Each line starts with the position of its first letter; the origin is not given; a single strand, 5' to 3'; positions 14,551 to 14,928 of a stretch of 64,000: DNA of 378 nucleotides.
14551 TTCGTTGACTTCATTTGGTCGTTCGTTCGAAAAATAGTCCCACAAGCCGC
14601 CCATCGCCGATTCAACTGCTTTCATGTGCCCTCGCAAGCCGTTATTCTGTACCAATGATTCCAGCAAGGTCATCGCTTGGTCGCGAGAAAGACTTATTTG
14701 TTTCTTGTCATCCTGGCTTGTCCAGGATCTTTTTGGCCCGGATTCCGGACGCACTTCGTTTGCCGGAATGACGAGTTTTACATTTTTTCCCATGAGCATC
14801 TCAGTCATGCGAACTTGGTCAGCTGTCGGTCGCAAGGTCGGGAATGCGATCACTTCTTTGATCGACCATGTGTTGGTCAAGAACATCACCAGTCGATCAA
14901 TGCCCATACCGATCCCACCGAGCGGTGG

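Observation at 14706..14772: Small double-hairpin repeat present in-frame in the lysS-HD linker and in the atpE-atpF spacer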

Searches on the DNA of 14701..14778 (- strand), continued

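Call 38: search_with_rna_model(model_id=R1, sources=[L061, L062, L063, L064, L065, L066, L067, L068, L069, L070, L071, L072, L073, L074, L075, L076, L077, L078, L079, L080, L081, L082, L083, L084, L085, L086, L087, L088, L089, L090, L091, L092, L093, L094, L095, L096, L097, L098, L099, L100, L101, L102, L103, L104, L105, L106, L107, L108, L109, L110, L111, L112, L113, L114, L115, L116, L117, L118], max_evalue=0.001)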
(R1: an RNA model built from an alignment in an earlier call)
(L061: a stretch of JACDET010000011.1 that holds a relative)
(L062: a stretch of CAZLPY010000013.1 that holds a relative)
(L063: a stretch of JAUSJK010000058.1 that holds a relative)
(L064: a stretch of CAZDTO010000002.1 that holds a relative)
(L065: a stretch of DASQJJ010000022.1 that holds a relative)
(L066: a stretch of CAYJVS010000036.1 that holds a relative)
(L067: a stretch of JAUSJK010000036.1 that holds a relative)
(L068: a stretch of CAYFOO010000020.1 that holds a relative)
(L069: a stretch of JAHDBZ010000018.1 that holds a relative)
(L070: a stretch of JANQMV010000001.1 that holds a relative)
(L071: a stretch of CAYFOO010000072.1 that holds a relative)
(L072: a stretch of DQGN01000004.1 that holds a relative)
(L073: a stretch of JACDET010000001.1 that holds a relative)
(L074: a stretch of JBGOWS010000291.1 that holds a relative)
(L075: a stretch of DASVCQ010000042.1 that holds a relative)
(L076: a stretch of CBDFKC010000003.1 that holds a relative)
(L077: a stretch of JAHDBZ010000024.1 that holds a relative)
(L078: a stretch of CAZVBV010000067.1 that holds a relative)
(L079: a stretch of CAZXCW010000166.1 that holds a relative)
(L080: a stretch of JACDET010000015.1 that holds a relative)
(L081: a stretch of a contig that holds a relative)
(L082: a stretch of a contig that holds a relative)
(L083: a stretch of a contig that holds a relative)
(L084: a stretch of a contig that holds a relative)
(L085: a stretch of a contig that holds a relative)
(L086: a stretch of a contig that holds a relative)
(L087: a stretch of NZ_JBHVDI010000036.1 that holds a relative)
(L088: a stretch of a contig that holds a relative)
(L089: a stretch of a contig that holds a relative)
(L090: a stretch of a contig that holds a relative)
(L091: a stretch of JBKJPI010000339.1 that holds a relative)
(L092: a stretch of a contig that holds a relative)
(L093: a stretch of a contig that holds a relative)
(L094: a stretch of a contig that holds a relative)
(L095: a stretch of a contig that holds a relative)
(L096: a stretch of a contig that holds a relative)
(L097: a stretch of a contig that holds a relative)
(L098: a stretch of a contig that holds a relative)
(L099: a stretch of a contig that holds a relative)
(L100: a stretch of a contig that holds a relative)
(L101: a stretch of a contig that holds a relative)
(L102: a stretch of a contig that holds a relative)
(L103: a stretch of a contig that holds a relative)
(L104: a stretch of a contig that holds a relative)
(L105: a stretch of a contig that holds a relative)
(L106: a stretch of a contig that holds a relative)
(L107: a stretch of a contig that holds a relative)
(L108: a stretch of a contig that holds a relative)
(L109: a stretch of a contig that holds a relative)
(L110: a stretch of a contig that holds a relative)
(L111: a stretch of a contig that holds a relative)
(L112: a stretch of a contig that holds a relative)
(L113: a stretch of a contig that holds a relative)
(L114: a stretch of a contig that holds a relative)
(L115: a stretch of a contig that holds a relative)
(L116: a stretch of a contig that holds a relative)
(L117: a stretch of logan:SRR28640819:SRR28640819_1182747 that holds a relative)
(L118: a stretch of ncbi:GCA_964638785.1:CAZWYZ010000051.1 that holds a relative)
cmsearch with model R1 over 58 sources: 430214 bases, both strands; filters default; matches with E-value up to 0.001: 131.
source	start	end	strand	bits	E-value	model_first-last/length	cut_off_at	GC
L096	1456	1542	+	81.2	1.1e-17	1-84/84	no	0.44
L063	5110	5199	-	79.4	3.3e-17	1-84/84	no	0.44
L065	1344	1423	+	78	7.8e-17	1-84/84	no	0.51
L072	6086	6174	-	77.2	1.2e-16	1-84/84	no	0.46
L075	2933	3016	+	75.5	3.2e-16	1-84/84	no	0.43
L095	7842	7935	+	75.5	3.2e-16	1-84/84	no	0.43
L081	7144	7229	+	74.3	6.5e-16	1-84/84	no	0.48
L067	7772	7869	-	72.9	1.5e-15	1-84/84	no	0.45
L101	1417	1496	-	72.9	1.6e-15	1-84/84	no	0.47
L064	24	112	-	72.7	1.7e-15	1-84/84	no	0.54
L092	7403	7495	+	71.9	2.7e-15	1-84/84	no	0.45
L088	1196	1268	+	70.9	4.8e-15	1-84/84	no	0.53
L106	6430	6505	-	70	8.5e-15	1-84/84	no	0.51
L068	173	254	+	69.1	1.4e-14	1-84/84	no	0.46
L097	7297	7379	+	68.6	1.9e-14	1-84/84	no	0.52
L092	3398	3502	+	68.5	2e-14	1-84/84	no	0.48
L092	5993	6110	+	67.3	4.1e-14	1-84/84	no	0.47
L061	2538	2603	+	67.1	4.6e-14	1-84/84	no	0.48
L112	4255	4339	-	66.7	5.8e-14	1-84/84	no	0.49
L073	2330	2419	+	66.4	6.7e-14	1-84/84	no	0.47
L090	7578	7648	+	66.3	7.2e-14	1-84/84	no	0.48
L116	5572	5640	-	65.5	1.2e-13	1-84/84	no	0.48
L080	623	713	-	65.3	1.3e-13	1-84/84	no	0.46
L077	4761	4836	-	65.1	1.5e-13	1-84/84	no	0.47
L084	4464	4534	-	64.9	1.7e-13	1-84/84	no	0.38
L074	2740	2826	+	64.7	1.9e-13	1-84/84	no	0.51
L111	7182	7257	+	64.5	2.2e-13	1-84/84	no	0.55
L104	2170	2231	+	64.3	2.3e-13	1-84/84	no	0.55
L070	1198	1277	-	63.7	3.4e-13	1-84/84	no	0.45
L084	2774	2844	+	63.2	4.6e-13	1-84/84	no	0.46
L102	2010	2088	-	62.9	5.4e-13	1-84/84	no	0.49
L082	4447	4526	-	62.5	6.8e-13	1-84/84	no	0.51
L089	1814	1922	-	62.1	8.4e-13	1-84/84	no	0.57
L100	4377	4458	-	61.8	1e-12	1-84/84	no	0.5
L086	93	174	+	61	1.7e-12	1-84/84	no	0.5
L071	4114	4195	+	60.9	1.8e-12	1-84/84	no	0.5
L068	173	254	-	59.6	3.7e-12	1-84/84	no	0.46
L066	1825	1904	-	58.1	8.8e-12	1-84/84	no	0.6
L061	2538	2603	-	57.9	1e-11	1-84/84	no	0.48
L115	7200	7285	-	57.7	1.1e-11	1-84/84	no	0.55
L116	5572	5640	+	57.5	1.3e-11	1-84/84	no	0.48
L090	7578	7648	-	57.2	1.5e-11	1-84/84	no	0.48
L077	4761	4836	+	56.5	2.3e-11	1-84/84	no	0.47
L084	4464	4534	+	55.7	3.6e-11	1-84/84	no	0.38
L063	7060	7191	-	54.9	6.1e-11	1-84/84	no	0.43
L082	4447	4526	+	53.2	1.7e-10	1-84/84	no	0.51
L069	5525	5601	+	53.2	1.7e-10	1-84/84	no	0.43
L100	4377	4458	+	53.1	1.8e-10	1-84/84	no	0.5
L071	4114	4195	-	53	1.9e-10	1-84/84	no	0.5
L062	2198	2314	+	52.8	2e-10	1-84/84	no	0.51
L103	51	151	-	52.3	2.7e-10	1-84/84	no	0.64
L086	93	174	-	51.6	4.1e-10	1-84/84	no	0.5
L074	2740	2826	-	51.6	4.3e-10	1-84/84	no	0.51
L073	2330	2419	-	50.9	6.4e-10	1-84/84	no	0.47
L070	1198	1277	+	50.8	6.5e-10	1-84/84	no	0.45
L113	2570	2714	-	50.5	7.9e-10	1-84/84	no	0.55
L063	5110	5199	+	50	1.1e-09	1-84/84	no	0.44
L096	1456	1542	-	49.9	1.1e-09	1-84/84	no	0.44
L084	2774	2844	-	49.4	1.5e-09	1-84/84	no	0.46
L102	1279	1364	+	49.3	1.6e-09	1-84/84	no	0.45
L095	7842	7935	-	49.2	1.7e-09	1-84/84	no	0.43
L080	623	713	+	48.7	2.3e-09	1-84/84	no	0.46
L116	7151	7223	+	48.6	2.4e-09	1-84/84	no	0.42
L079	221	323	-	48.6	2.4e-09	1-84/84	no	0.46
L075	2933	3016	-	48.5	2.6e-09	1-84/84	no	0.43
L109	5822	5883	+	48.4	2.7e-09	1-84/84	no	0.48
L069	5525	5601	-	48.2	3.1e-09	1-84/84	no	0.43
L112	4255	4339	+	47.6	4.4e-09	1-84/84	no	0.49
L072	6086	6174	+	47.3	5.1e-09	1-84/84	no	0.46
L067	7772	7869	+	47.3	5.2e-09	1-84/84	no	0.45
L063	7060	7191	+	47.3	5.2e-09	1-84/84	no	0.43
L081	7144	7229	-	46.7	7.5e-09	1-84/84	no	0.48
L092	7403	7495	-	46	1.1e-08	1-84/84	no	0.45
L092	3398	3502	-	45.9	1.2e-08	1-84/84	no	0.48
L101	1417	1496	+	45.8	1.2e-08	1-84/84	no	0.47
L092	5993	6110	-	45.3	1.7e-08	1-84/84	no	0.47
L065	1344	1423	-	45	2e-08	1-84/84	no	0.51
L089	1814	1922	+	44.7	2.4e-08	1-84/84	no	0.57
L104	2170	2231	-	44.7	2.4e-08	1-84/84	no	0.55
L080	5040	5118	+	44.1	3.5e-08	1-84/84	no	0.42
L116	7151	7223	-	43.4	5.2e-08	1-84/84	no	0.42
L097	7297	7379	-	43.2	5.7e-08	1-84/84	no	0.52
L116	3046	3123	-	42.7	7.5e-08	1-84/84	no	0.4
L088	1196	1268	-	41.7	1.4e-07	1-84/84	no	0.53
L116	3046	3123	+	41.5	1.5e-07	1-84/84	no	0.4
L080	5040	5118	-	40.6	2.6e-07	1-84/84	no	0.42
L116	7418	7516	+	39.8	4.3e-07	1-84/84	no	0.46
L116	7418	7516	-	39.7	4.6e-07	1-84/84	no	0.46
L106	6430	6505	+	39.5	5.2e-07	1-84/84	no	0.51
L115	6760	6836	-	39.1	6.5e-07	1-84/84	no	0.55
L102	2010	2088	+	38.9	7.4e-07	1-84/84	no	0.49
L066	1825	1904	+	38.2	1.1e-06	1-84/84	no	0.6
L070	509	620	+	38.1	1.1e-06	1-84/84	no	0.41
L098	470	577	-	37.8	1.4e-06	1-84/84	no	0.26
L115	7200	7285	+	37.8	1.4e-06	1-84/84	no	0.55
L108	815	961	+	37.1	2.1e-06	1-84/84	no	0.45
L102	1279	1364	-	37.1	2.1e-06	1-84/84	no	0.45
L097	2942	3013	+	36.7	2.6e-06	1-84/84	no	0.38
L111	7182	7257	-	36.7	2.6e-06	1-84/84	no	0.55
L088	2173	2279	-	36.3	3.2e-06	1-84/84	no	0.42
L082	7877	7945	-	36.1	3.8e-06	1-84/84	no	0.33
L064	24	112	+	35.5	5.2e-06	1-84/84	no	0.54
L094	6552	6631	-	35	7.1e-06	1-84/84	no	0.46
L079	221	287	+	33.9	1.4e-05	1-84/84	no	0.45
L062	2198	2314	-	33.8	1.4e-05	1-84/84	no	0.51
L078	3444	3499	-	33.6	1.6e-05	1-84/84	no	0.38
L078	2525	2671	-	33.5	1.7e-05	1-84/84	no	0.44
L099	280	341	-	33.2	2.1e-05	1-84/84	no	0.52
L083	936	1016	+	33.1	2.1e-05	1-84/84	no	0.38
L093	5350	5430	+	33.1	2.2e-05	1-84/84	no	0.52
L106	6227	6309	+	32.7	2.7e-05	1-84/84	no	0.34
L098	787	864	+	32.7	2.8e-05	1-84/84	no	0.36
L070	509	620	-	32.6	3e-05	1-84/84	no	0.41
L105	5412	5483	-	32.5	3.1e-05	1-84/84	no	0.51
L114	4522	4601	+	32.3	3.4e-05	1-84/84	no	0.44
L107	4091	4238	-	31.8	4.8e-05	1-84/84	no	0.47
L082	7877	7945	+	31.3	6.3e-05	1-84/84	no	0.33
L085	7561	7622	+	30.1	0.00013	1-84/84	no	0.42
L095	1129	1195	+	30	0.00014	1-84/84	no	0.51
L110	1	35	+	30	0.00014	38-84/84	5'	0.54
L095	1129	1295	-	29.9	0.00014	1-84/84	no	0.43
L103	51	151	+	29.7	0.00016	1-84/84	no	0.64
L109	5822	5883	-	29.6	0.00018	1-84/84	no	0.48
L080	1874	1959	+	28.9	0.00026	1-84/84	no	0.37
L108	815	961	-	28.9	0.00026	1-84/84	no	0.45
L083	5676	5737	+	28.6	0.00032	1-84/84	no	0.45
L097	3197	3277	-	28.5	0.00032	1-84/84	no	0.44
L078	2604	2671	+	27.7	0.00051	1-84/84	no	0.41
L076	4158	4221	+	27.7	0.00052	1-84/84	no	0.47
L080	1909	1959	-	27.3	0.00066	1-84/84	no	0.41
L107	4180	4238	+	26.8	0.00087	1-84/84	no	0.49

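Call 53: search_with_rna_model(model_id=R1, sources=[L117, L118, L119, L120, L121, L122], max_evalue=1, filters=off)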
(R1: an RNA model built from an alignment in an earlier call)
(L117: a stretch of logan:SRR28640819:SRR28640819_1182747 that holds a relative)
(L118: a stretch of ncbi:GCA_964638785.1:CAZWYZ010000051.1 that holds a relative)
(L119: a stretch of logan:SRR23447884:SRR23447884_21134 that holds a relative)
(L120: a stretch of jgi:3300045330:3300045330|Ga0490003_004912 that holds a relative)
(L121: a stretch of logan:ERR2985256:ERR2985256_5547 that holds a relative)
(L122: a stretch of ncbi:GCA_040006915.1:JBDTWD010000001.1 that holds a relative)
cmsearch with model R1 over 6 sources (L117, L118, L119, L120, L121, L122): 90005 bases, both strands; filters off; matches with E-value up to 1: 5.
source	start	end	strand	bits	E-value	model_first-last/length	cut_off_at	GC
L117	11486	11575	+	21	0.0055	1-84/84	no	0.47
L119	11567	11642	+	14.8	0.22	1-84/84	no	0.46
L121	1126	1219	-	13.1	0.58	1-84/84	no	0.39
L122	20687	20768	+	12.6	0.77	1-84/84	no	0.39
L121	1181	1230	+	12.3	0.93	1-84/84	no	0.34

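Call 67: search_with_rna_model(model_id=R1, source=L123, max_evalue=1, filters=off)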
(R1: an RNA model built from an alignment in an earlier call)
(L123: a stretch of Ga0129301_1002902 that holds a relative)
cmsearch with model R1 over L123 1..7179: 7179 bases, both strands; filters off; matches with E-value up to 1: 1.
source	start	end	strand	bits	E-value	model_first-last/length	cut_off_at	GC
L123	6179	6255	-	8.1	0.85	1-84/84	no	0.4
